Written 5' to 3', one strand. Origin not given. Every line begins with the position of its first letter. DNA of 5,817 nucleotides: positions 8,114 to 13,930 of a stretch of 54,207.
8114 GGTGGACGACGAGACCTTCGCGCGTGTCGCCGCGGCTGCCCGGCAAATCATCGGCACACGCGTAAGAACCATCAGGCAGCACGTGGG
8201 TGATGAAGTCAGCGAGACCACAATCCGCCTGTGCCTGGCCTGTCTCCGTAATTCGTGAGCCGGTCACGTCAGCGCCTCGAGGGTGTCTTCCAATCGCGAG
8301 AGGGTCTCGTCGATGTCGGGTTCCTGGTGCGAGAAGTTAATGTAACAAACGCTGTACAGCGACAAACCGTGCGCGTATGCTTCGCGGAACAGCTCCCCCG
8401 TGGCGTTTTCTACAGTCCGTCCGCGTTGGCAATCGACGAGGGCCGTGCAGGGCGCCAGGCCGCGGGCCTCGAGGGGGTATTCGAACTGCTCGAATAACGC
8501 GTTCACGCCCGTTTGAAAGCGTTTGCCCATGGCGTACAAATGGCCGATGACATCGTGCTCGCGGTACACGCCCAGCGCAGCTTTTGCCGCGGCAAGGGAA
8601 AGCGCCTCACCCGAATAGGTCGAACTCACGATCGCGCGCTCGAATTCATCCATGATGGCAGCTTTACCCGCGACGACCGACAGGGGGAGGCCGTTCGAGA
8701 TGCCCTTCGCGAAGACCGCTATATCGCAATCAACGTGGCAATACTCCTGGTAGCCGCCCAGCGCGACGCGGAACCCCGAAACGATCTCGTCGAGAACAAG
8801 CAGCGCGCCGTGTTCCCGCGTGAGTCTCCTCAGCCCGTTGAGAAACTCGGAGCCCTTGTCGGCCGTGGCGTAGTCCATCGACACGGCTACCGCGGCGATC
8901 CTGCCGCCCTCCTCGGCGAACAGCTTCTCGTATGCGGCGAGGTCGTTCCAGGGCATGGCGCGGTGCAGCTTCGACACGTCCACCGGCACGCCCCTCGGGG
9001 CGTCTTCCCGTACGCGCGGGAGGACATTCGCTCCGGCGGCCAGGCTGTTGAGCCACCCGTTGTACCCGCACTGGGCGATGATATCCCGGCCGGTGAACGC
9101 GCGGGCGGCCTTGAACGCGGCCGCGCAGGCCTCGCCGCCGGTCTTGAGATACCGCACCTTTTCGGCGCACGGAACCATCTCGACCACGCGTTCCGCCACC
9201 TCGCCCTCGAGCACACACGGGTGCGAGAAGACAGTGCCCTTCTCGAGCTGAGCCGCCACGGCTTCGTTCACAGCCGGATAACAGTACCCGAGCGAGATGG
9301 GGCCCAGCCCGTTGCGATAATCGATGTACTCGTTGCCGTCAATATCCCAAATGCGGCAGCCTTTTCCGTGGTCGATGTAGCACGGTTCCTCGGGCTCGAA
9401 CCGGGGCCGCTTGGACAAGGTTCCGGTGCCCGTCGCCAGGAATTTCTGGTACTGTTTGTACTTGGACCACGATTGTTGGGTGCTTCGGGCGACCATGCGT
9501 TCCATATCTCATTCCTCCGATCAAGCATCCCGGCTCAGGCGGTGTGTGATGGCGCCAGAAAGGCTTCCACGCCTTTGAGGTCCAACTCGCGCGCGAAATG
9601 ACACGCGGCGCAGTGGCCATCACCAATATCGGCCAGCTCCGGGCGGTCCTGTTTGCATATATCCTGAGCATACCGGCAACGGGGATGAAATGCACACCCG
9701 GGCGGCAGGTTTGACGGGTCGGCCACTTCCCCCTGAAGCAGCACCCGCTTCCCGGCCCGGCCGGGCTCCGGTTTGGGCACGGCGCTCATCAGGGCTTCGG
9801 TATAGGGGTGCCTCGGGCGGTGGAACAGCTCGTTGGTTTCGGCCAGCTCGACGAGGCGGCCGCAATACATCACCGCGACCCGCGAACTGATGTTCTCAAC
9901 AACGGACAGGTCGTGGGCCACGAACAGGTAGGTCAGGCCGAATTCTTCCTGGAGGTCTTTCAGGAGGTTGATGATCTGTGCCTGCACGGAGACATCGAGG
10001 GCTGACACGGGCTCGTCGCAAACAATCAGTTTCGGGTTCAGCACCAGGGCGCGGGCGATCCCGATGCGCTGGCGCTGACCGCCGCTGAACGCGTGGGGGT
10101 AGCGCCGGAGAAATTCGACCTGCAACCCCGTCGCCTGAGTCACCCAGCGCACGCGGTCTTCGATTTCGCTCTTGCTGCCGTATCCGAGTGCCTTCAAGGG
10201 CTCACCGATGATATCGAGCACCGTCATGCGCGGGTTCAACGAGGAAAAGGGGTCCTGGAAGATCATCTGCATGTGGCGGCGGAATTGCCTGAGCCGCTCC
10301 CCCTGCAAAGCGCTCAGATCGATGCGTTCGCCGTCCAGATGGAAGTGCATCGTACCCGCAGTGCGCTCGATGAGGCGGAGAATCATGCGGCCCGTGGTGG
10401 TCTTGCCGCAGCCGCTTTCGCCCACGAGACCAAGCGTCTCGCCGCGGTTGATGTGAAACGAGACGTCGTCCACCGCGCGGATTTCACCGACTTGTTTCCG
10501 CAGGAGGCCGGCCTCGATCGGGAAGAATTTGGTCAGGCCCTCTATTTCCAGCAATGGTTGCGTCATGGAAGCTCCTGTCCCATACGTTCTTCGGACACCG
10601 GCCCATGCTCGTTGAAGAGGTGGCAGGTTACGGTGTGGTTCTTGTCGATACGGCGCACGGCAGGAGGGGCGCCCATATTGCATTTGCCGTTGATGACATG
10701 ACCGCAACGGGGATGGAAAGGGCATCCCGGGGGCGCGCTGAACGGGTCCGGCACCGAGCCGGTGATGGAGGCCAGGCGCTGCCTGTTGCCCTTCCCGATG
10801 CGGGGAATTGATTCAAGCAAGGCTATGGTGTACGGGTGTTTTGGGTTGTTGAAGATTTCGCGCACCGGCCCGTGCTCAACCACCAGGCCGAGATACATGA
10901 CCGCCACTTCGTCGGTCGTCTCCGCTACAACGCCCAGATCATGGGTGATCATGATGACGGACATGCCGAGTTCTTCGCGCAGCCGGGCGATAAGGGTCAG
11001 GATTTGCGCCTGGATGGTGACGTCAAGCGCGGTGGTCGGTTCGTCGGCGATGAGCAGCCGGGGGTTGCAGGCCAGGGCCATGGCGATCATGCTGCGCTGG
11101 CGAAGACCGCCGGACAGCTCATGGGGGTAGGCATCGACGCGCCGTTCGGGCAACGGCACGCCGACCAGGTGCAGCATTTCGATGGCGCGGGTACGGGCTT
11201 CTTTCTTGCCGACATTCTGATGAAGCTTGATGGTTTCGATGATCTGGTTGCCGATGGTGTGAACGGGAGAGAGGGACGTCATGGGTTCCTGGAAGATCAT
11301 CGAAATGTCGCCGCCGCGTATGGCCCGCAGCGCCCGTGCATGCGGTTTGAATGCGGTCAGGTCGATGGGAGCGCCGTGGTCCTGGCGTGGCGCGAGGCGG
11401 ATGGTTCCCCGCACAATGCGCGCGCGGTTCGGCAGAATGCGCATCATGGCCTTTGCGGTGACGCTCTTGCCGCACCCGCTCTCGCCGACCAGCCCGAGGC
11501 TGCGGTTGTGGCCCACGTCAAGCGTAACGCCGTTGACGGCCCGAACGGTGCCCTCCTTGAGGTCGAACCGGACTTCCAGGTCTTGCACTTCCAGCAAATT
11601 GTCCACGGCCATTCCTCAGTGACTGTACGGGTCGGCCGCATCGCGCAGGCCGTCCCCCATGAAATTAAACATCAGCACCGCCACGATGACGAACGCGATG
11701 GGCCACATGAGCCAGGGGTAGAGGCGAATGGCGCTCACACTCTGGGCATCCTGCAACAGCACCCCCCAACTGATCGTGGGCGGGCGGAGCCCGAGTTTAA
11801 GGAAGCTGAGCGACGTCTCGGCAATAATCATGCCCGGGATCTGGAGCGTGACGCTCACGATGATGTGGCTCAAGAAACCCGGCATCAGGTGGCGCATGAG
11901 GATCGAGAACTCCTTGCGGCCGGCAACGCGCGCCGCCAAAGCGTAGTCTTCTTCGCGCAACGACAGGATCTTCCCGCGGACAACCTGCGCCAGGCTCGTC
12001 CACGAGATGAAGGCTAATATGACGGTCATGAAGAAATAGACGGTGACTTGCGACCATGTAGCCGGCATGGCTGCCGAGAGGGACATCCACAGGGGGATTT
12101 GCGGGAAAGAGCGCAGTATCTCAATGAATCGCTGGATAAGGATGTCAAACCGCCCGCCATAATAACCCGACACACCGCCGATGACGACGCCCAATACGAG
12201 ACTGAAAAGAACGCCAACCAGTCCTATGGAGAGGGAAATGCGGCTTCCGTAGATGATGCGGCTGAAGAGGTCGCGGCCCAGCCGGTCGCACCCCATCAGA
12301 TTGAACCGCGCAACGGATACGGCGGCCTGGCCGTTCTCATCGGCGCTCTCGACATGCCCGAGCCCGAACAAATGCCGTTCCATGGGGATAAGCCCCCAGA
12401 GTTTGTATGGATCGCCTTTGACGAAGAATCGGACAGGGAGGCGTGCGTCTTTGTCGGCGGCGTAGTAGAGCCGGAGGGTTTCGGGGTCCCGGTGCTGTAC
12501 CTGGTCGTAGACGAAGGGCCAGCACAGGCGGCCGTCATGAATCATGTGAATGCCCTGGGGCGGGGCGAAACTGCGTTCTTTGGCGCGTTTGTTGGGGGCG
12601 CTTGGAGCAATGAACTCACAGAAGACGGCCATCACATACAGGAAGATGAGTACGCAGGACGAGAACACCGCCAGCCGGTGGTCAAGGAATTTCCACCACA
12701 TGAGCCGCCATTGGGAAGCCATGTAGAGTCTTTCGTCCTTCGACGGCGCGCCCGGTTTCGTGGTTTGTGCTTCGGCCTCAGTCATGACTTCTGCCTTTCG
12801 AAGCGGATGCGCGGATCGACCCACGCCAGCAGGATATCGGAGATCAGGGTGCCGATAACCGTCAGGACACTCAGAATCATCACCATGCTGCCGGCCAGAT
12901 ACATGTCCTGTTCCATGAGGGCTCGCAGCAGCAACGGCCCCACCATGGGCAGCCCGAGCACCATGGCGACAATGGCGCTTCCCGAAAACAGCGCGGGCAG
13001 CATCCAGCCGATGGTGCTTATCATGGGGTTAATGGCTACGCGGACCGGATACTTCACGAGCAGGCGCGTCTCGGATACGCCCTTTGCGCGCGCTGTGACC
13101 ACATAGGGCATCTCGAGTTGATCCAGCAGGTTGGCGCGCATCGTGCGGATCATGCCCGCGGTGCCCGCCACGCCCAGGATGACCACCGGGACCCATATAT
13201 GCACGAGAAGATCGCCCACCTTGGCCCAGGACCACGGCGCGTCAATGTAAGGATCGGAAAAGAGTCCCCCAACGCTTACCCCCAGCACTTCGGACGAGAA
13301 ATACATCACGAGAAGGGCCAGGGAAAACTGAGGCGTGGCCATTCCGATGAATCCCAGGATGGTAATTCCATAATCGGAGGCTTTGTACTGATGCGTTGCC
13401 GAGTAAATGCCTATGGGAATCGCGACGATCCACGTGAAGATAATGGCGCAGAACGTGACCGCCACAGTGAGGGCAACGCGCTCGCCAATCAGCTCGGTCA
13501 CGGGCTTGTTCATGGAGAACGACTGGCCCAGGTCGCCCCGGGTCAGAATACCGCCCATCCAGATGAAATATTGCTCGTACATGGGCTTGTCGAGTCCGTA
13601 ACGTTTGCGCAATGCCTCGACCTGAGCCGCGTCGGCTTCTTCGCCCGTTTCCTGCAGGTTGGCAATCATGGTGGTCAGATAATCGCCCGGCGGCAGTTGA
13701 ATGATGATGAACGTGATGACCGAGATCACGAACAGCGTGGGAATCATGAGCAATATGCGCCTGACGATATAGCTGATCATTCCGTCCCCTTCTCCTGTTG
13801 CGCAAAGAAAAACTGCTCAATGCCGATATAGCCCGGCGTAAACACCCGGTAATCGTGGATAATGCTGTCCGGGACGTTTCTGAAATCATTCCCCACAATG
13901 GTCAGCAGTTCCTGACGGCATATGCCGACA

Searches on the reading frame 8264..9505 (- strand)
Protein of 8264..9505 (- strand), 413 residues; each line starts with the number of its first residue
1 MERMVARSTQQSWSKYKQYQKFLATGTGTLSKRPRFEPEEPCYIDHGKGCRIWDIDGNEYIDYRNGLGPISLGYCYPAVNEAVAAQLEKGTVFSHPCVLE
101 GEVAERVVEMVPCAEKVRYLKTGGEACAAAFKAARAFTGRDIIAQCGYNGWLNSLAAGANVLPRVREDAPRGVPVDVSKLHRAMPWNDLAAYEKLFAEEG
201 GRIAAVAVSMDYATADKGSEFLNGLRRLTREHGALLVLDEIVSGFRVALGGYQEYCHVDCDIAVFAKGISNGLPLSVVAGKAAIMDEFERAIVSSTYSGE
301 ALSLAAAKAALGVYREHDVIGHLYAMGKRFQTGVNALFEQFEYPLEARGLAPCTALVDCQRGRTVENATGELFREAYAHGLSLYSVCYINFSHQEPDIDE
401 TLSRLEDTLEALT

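Call 35: search_protein_families(library=pfam, proteins=[window:8264-9505:-], max_evalue=0.0001)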
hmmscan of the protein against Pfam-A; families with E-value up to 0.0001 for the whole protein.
window:8264-9505:- (413 aa): 1 family
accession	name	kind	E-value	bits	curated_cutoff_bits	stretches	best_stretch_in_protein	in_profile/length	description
PF00202.27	Aminotran_3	-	2.2e-41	142.4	30.5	1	41-385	10-373/403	Aminotransferase class-III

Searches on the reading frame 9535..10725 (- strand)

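Call 35: search_protein_families(library=pfam, proteins=[window:9535-10725:-], max_evalue=0.0001)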
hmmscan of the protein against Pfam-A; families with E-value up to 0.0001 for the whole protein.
window:9535-10725:- (396 aa): 3 families
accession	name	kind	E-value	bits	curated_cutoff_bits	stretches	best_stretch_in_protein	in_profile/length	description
PF00005.33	ABC_tran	-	4.7e-31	108.7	25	1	86-240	2-136/137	ABC transporter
PF08352.17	oligo_HPY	-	9.7e-22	77.6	27.1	1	292-357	1-65/65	Oligopeptide/dipeptide transporter, C-terminal region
PF13401.12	AAA_22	-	9.4e-05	23.2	27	0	100-269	10-121/130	AAA domain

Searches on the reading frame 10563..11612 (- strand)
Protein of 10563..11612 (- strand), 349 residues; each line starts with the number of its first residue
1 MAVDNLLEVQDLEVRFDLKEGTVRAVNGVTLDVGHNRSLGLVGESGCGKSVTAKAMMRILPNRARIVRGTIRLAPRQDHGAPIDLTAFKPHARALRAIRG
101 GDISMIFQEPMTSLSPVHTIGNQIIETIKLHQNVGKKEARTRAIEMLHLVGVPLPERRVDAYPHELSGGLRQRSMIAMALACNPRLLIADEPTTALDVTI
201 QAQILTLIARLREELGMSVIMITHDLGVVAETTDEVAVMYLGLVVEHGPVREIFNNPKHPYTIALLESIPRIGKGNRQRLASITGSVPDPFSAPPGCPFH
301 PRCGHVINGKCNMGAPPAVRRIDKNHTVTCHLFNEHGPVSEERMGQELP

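Call 35: search_protein_families(library=pfam, proteins=[window:10563-11612:-], max_evalue=0.0001)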
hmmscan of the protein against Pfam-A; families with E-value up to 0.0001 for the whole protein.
window:10563-11612:- (349 aa): 3 families
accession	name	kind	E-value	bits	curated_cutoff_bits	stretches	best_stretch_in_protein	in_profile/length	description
PF00005.33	ABC_tran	-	3.5e-23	83.2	25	1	27-194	2-137/137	ABC transporter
PF08352.17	oligo_HPY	-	3.1e-20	72.8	27.1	1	245-307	1-62/65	Oligopeptide/dipeptide transporter, C-terminal region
PF13304.12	AAA_21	-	2.9e-05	24.7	27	0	160-229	232-303/304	AAA domain, putative AbiEii toxin, Type IV TA system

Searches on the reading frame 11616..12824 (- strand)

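Call 35: search_protein_families(library=pfam, proteins=[window:11616-12824:-], max_evalue=0.0001)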
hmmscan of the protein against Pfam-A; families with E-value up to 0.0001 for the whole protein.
window:11616-12824:- (402 aa): 2 families
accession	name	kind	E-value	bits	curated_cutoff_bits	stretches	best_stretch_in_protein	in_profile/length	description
PF00528.27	BPD_transp_1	-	1.5e-22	80.6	26.4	1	212-399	1-180/184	Binding-protein-dependent transport system inner membrane component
PF12911.12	OppC_N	-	1.7e-14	53.8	23.9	1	37-89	1-53/53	N-terminal TM domain of oligopeptide transport permease C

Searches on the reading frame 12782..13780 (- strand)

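Call 35: search_protein_families(library=pfam, proteins=[window:12782-13780:-], max_evalue=0.0001)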
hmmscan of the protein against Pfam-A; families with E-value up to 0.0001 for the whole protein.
window:12782-13780:- (332 aa): 2 families
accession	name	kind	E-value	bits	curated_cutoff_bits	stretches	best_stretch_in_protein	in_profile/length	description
PF00528.27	BPD_transp_1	-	7.6e-26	91.4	26.4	1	120-326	1-183/184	Binding-protein-dependent transport system inner membrane component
PF19300.4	BPD_transp_1_N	-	1.5e-13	51.3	23.8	1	1-109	1-114/114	Binding-prot-dependent transport system membrane comp, N-term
